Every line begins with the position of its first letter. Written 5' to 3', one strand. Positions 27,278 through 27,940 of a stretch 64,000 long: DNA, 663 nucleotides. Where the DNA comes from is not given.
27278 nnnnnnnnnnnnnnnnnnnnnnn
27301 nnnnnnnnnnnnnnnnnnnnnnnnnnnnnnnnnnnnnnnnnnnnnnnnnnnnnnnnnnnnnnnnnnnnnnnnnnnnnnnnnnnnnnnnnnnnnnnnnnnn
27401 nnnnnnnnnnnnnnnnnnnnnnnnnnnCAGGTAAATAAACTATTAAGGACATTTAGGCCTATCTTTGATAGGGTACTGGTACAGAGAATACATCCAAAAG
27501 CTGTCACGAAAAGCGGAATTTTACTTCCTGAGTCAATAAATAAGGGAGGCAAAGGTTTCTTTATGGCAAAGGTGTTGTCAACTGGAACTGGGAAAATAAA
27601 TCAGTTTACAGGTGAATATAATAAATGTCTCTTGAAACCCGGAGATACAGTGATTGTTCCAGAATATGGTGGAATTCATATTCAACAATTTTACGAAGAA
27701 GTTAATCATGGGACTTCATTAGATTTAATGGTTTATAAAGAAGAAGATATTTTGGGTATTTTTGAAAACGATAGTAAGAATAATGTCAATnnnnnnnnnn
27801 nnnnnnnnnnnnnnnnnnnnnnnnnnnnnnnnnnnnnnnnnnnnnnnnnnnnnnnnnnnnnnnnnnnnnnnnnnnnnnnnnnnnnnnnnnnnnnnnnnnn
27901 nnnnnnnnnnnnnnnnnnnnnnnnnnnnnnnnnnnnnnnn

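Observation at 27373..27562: Cpn10/Hsp10 N-terminus recovered only via an ATG|GTGAGT micro-exon and a 55-nt intron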

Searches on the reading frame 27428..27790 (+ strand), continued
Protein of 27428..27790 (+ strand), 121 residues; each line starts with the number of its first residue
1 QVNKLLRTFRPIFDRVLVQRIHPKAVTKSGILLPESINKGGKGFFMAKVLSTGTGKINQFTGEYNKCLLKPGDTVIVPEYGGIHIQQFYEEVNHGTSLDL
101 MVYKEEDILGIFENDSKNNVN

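Call 75: find_homologous_proteins(query=A4, max_evalue=1e-8)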
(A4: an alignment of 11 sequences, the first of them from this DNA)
Query A4 (11 sequences) (121 aa, profile of the alignment): 6584 proteins with E <= 1e-8 among 8000 candidates; the best 120 are listed.
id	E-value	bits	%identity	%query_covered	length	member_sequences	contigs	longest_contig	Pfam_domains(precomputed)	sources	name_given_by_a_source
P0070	1.7e-60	219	37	94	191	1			PF00166.27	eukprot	eukprot:CAMPEP_0194782706 /NCGR_PEP_ID=MMETSP0323_2-20130528/78833_1 /TAXON_ID=2866 ORGANISM="Crypth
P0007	1.3e-43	165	37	91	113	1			PF00166.27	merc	-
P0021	1.4e-43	165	37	93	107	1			PF00166.27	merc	-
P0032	2.3e-43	164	39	93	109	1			PF00166.27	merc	-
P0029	5.1e-43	163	35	90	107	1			PF00166.27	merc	-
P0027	1.0e-42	162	36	93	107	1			PF00166.27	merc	-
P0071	1.4e-41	158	34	93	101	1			PF00166.27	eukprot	eukprot:TRINITY_DN557_c0_g1_i4.p1 TRINITY_DN557_c0_g1~~TRINITY_DN557_c0_g1_i4.p1 ORF type:complete l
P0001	8.4e-39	149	100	99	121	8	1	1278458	PF00166.27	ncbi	ncbi:chaperonin 10 Kd subunit, partial [Cryptosporidium parvum Iowa II]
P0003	5.1e-38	147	68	94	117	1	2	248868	PF00166.27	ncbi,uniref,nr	ncbi:putative chaperonin subunit [Cryptosporidium canis]|uniref:Chaperonin subunit n=1 Tax=Cryptospo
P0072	7.5e-38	146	40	87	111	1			PF00166.27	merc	-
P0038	8.3e-38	146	36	89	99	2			PF00166.27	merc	-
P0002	1.4e-37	146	78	97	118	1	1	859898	PF00166.27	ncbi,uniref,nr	ncbi:chaperonin 10 Kd subunit [Cryptosporidium sp. chipmunk genotype I]|uniref:chaperonin 10 Kd subu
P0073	1.5e-37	145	36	93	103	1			PF00166.27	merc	-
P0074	4.6e-37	144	35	87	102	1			PF00166.27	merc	-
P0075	5.9e-37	144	37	92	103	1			PF00166.27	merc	-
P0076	6.6e-37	143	36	86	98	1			PF00166.27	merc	-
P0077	6.8e-37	143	37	89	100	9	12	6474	PF00166.27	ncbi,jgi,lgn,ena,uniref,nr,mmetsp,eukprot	ncbi:hypothetical protein EMIHUDRAFT_373699 [Emiliania huxleyi CCMP1516]|uniref:Uncharacterized prot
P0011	1.1e-36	143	40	88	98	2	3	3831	PF00166.27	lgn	-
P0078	1.8e-36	142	38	87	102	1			PF00166.27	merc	-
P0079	2.0e-36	142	33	89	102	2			PF00166.27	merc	-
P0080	2.9e-36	141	33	92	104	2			PF00166.27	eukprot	eukprot:6211300-Pleurochrysis_carterae.AAC.3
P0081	3.7e-36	141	-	-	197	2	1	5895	PF00166.27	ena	-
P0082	5.0e-36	141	34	96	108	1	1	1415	PF00166.27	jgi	-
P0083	5.6e-36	140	34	88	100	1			PF00166.27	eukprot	eukprot:scaffold10339_cov29-Tisochrysis_lutea.AAC.1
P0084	8.7e-36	140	37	90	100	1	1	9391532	PF00166.27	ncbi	ncbi:MAG: hypothetical protein WDW38_001602 [Sanguina aurantia]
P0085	1.1e-35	139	33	89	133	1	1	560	PF00166.27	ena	-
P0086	1.1e-35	139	38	86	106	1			PF00166.27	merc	-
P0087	1.1e-35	139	33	89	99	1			PF00166.27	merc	-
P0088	1.3e-35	139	38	84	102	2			PF00166.27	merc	-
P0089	1.4e-35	139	33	89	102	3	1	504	PF00166.27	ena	-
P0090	1.6e-35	139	-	-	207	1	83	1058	PF00166.27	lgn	-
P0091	1.7e-35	139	37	93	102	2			PF00166.27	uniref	uniref:10 kDa chaperonin n=1 Tax=Lotharella oceanica TaxID=641309 RepID=A0A7S2X7K8_9EUKA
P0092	1.8e-35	139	31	89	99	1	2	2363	PF00166.27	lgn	-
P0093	2.1e-35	139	39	91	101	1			PF00166.27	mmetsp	mmetsp:Transcript_32396/g.92272 ORF Transcript_32396/g.92272 Transcript_32396/m.92272 type:complete 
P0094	2.1e-35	139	32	89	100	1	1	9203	PF00166.27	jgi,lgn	jgi:chaperonin GroES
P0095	2.7e-35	138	36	88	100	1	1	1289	PF00166.27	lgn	-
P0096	2.8e-35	138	37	95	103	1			PF00166.27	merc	-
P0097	3.0e-35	138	34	87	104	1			PF00166.27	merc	-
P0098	4.3e-35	138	34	89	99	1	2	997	PF00166.27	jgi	-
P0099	4.5e-35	137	33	89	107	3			PF00166.27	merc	-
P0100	4.8e-35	137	34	89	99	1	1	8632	PF00166.27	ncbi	ncbi:MAG: hypothetical protein SGPRY_004378 [Prymnesium sp.]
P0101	5.0e-35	137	36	90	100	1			PF00166.27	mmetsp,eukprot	mmetsp:Transcript_10541/g.20024 ORF Transcript_10541/g.20024 Transcript_10541/m.20024 type:complete 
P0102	5.5e-35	137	33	89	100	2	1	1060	PF00166.27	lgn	-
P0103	5.6e-35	137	36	89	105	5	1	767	PF00166.27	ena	-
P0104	5.7e-35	137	35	91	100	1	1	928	PF00166.27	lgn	-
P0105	6.1e-35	137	36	88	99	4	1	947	PF00166.27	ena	-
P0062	6.4e-35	137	35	83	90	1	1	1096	PF00166.27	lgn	-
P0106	6.8e-35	137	34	89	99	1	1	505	PF00166.27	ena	-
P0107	6.9e-35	137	33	86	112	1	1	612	PF00166.27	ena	-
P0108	7.5e-35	137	33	89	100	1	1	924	PF00166.27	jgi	-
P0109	7.8e-35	137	34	86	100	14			PF00166.27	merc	-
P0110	8.6e-35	137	34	86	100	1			PF00166.27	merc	-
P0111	8.6e-35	137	36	87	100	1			PF00166.27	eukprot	eukprot:CAMPEP_0204269426 /NCGR_PEP_ID=MMETSP0468-20130131/16115_1 /ASSEMBLY_ACC=CAM_ASM_000383 /TAX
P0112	9.4e-35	136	35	89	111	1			PF00166.27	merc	-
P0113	9.9e-35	136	33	89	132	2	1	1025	PF00166.27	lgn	-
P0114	1.0e-34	136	34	84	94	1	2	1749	PF00166.27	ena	-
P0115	1.2e-34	136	34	86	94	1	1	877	PF00166.27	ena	-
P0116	1.3e-34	136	36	88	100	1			PF00166.27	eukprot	eukprot:comp10693_c0_seq1/m.5364 comp10693_c0_seq1/g.5364 ORF comp10693_c0_seq1/g.5364 comp10693_c0_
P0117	1.4e-34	136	34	87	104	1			PF00166.27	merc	-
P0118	1.6e-34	136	40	92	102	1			PF00166.27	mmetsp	mmetsp:Transcript_34752/g.80659 ORF Transcript_34752/g.80659 Transcript_34752/m.80659 type:complete 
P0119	1.7e-34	136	37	85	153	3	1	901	PF00166.27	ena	-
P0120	1.7e-34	136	32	93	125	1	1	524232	PF00166.27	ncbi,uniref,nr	ncbi:unnamed protein product [Adineta steineri]|uniref:Chaperonin 10 n=1 Tax=Adineta steineri TaxID=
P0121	1.8e-34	136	40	90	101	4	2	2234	PF00166.27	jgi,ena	jgi:chaperonin GroES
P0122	1.8e-34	136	32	85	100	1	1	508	PF00166.27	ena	-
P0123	2.0e-34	135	38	84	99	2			PF00166.27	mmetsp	mmetsp:Transcript_18279/g.43991 ORF Transcript_18279/g.43991 Transcript_18279/m.43991 type:complete 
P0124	2.2e-34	135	40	92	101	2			PF00166.27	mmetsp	mmetsp:Transcript_115837/g.368294 ORF Transcript_115837/g.368294 Transcript_115837/m.368294 type:com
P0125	2.3e-34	135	31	89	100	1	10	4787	PF00166.27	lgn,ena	-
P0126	2.4e-34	135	35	89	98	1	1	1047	PF00166.27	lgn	-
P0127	2.5e-34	135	40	90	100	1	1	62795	PF00166.27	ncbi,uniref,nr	ncbi:10 kDa heat shock protein, mitochondrial [Geodia barretti]|uniref:10 kDa heat shock protein, mi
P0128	2.6e-34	135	34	86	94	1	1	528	PF00166.27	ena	-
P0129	2.9e-34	135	31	89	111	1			PF00166.27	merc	-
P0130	3.0e-34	135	35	89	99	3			PF00166.27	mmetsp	mmetsp:Transcript_47033/g.123422 ORF Transcript_47033/g.123422 Transcript_47033/m.123422 type:comple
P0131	3.1e-34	135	38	86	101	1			PF00166.27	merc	-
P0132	3.2e-34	135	32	91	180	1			PF00166.27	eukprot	eukprot:scaffold5593_cov125-Isochrysis_galbana.AAC.1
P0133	3.6e-34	135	36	85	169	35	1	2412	PF00166.27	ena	-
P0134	3.6e-34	135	39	91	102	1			PF00166.27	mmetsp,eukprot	mmetsp:Transcript_18502/g.27712 ORF Transcript_18502/g.27712 Transcript_18502/m.27712 type:complete 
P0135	3.7e-34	135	34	86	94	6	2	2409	PF00166.27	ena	-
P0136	4.0e-34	134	34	86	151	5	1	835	PF00166.27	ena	-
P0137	4.1e-34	134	34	86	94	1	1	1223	PF00166.27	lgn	-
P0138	4.6e-34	134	33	89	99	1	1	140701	PF00166.27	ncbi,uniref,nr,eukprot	ncbi:chaperonin [Tetrabaena socialis]|uniref:Protein groES n=1 Tax=Tetrabaena socialis TaxID=47790 R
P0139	4.9e-34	134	32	89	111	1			PF00166.27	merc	-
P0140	5.5e-34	134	34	86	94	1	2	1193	PF00166.27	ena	-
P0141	5.6e-34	134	39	86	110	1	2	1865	PF00166.27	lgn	-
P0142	6.6e-34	134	38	94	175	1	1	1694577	PF00166.27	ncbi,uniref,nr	ncbi:unnamed protein product [Effrenium voratum]|uniref:10 kDa chaperonin n=1 Tax=Effrenium voratum 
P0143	7.3e-34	134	35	93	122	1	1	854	PF00166.27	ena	-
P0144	7.6e-34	134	36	89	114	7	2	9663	PF00166.27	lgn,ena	-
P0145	7.6e-34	134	37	90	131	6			PF00166.27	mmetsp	mmetsp:Transcript_11037/g.17671 ORF Transcript_11037/g.17671 Transcript_11037/m.17671 type:complete 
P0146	7.7e-34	134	33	88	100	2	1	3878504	PF00166.27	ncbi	ncbi:hypothetical protein ABPG75_009249 [Micractinium tetrahymenae]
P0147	8.0e-34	133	34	89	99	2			PF00166.27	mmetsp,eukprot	mmetsp:Transcript_11898/g.25561 ORF Transcript_11898/g.25561 Transcript_11898/m.25561 type:complete 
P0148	8.3e-34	133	39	92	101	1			PF00166.27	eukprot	eukprot:symbB.v1.2.009643.t1/scaffold617.1/size180324/9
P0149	8.4e-34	133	31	86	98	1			PF00166.27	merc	-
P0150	8.5e-34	133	33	86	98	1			PF00166.27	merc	-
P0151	9.1e-34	133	33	89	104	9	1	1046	PF00166.27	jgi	-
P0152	1.0e-33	133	36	86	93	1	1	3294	PF00166.27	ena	-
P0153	1.1e-33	133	37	89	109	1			PF00166.27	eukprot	eukprot:TRINITY_DN857_c0_g1_i1.p1 TRINITY_DN857_c0_g1~~TRINITY_DN857_c0_g1_i1.p1 ORF type:complete l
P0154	1.1e-33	133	39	90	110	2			PF00166.27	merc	-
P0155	1.1e-33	133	36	88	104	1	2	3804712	PF00166.27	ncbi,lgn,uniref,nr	ncbi:10 kDa heat shock protein, mitochondrial [Hyaloscypha bicolor E]|uniref:10 kDa heat shock prote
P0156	1.2e-33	133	36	94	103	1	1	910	PF00166.27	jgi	-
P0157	1.2e-33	133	33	88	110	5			PF00166.27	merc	-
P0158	1.2e-33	133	36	90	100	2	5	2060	PF00166.27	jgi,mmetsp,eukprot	mmetsp:Transcript_1850/g.2384 ORF Transcript_1850/g.2384 Transcript_1850/m.2384 type:complete len:10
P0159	1.2e-33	133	33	88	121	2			PF00166.27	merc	-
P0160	1.2e-33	133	35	90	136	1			PF00166.27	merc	-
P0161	1.3e-33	133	36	88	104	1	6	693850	PF00166.27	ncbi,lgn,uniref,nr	ncbi:10 kDa heat shock protein, mitochondrial [Hyaloscypha hepaticicola]|uniref:10 kDa heat shock pr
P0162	1.3e-33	133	36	90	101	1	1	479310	PF00166.27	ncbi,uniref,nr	ncbi:10 kDa heat shock protein, mitochondrial-like [Actinia tenebrosa]|uniref:10 kDa heat shock prot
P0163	1.4e-33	133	44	71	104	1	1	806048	PF00166.27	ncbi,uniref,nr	ncbi:chaperonin Cpn10 [Rhizodiscina lignyota]|uniref:Chaperonin Cpn10 n=1 Tax=Rhizodiscina lignyota 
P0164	1.5e-33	133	43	64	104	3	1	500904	PF00166.27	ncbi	ncbi:putative hsp10-like protein [Rhypophila decipiens]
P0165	1.5e-33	133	34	89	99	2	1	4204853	PF00166.27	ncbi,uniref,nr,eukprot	ncbi:hypothetical protein HXX76_002736 [Chlamydomonas incerta]|uniref:Protein groES n=1 Tax=Chlamydo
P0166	1.5e-33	133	-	-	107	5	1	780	PF00166.27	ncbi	-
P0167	1.5e-33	133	37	93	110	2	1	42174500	PF00166.27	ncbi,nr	ncbi:hypothetical protein Q1695_015961 [Nippostrongylus brasiliensis]|nr:hypothetical protein Q1695_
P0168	1.5e-33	133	39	88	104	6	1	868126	PF00166.27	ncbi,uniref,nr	ncbi:heat shock protein, mitochondrial [Phialocephala subalpina]|uniref:Heat shock protein, mitochon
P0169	1.6e-33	133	36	86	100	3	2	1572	PF00166.27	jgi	jgi:chaperonin GroES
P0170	1.6e-33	133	38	93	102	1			PF00166.27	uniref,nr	uniref:Hsp10 n=1 Tax=Crypthecodinium cohnii TaxID=2866 RepID=Q8S4Q9_CRYCO|nr:Hsp10 [Crypthecodinium 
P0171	1.6e-33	132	44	88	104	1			PF00166.27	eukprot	eukprot:TRINITY_DN48383_c0_g1_i1.p1 TRINITY_DN48383_c0_g1~~TRINITY_DN48383_c0_g1_i1.p1 ORF type:comp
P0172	1.7e-33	132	32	86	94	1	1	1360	PF00166.27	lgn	-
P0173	1.7e-33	132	39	90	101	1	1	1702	PF00166.27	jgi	-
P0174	1.8e-33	132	41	92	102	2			PF00166.27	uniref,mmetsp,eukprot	uniref:10 kDa chaperonin n=1 Tax=Chromera velia CCMP2878 TaxID=1169474 RepID=A0A0G4G273_9ALVE|mmetsp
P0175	1.8e-33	132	38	90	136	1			PF00166.27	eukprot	eukprot:GEZU01042981.1.p1 GENE.GEZU01042981.1~~GEZU01042981.1.p1 ORF type:complete len:137 (+),score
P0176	1.8e-33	132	38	88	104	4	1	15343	PF00166.27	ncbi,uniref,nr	ncbi:10 kDa heat shock protein, mitochondrial [Golovinomyces cichoracearum]|uniref:10 kDa heat shock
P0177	1.9e-33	132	39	93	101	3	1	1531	PF00166.27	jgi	-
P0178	1.9e-33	132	35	94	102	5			PF00166.27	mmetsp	mmetsp:Transcript_11671/g.22203 ORF Transcript_11671/g.22203 Transcript_11671/m.22203 type:complete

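Call 76: find_encoding_contigs(protein=P0165, flank=300, max_places=1)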
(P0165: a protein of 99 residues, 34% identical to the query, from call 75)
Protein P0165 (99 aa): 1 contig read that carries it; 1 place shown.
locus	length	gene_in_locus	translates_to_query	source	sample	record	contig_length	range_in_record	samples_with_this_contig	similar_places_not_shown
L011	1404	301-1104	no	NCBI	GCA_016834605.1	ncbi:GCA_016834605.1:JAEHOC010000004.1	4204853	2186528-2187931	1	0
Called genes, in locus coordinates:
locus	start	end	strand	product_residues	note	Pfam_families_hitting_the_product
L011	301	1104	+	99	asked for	PF00166:Cpn10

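Call 77: find_encoding_contigs(protein=P0155, flank=300, max_places=1)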
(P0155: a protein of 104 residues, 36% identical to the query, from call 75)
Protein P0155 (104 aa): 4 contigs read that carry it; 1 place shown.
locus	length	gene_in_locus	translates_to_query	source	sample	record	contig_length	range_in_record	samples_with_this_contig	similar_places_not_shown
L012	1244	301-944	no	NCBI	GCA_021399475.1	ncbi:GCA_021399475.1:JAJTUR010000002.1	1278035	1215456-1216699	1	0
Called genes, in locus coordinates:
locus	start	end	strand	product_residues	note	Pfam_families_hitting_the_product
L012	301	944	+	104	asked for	PF00166:Cpn10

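Call 78: find_encoding_contigs(protein=P0142, flank=300, max_places=1)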
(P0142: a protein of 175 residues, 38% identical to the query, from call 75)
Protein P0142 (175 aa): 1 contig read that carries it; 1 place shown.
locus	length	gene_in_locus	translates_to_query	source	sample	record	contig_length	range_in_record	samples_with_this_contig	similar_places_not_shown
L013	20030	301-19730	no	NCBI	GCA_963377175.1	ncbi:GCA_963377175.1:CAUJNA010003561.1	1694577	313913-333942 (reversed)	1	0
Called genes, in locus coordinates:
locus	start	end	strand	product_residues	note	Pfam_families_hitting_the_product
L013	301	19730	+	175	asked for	PF00166:Cpn10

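Call 82: find_encoding_contigs(protein=P0077, flank=300, max_places=1)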
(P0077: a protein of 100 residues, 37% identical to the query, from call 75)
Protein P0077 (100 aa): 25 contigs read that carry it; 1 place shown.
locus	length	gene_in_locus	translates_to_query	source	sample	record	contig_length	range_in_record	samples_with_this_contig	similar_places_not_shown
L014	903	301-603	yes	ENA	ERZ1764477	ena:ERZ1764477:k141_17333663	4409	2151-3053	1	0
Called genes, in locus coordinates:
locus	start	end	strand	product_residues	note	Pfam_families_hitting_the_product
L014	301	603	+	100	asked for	PF00166:Cpn10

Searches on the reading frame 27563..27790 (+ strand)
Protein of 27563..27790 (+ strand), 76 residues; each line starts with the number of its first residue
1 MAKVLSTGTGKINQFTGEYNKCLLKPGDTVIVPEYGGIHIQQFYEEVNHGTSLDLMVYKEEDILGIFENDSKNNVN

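Call 6: search_protein_families(library=pfam, proteins=[window:27563-27790:+], max_evalue=0.01)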
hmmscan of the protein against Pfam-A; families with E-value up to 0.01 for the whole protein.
seq(76 aa): 1 family
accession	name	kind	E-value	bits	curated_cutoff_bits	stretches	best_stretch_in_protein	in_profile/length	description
PF00166.26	Cpn10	-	3.1e-05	24.3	21.1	1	2-66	37-92/93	Chaperonin 10 Kd subunit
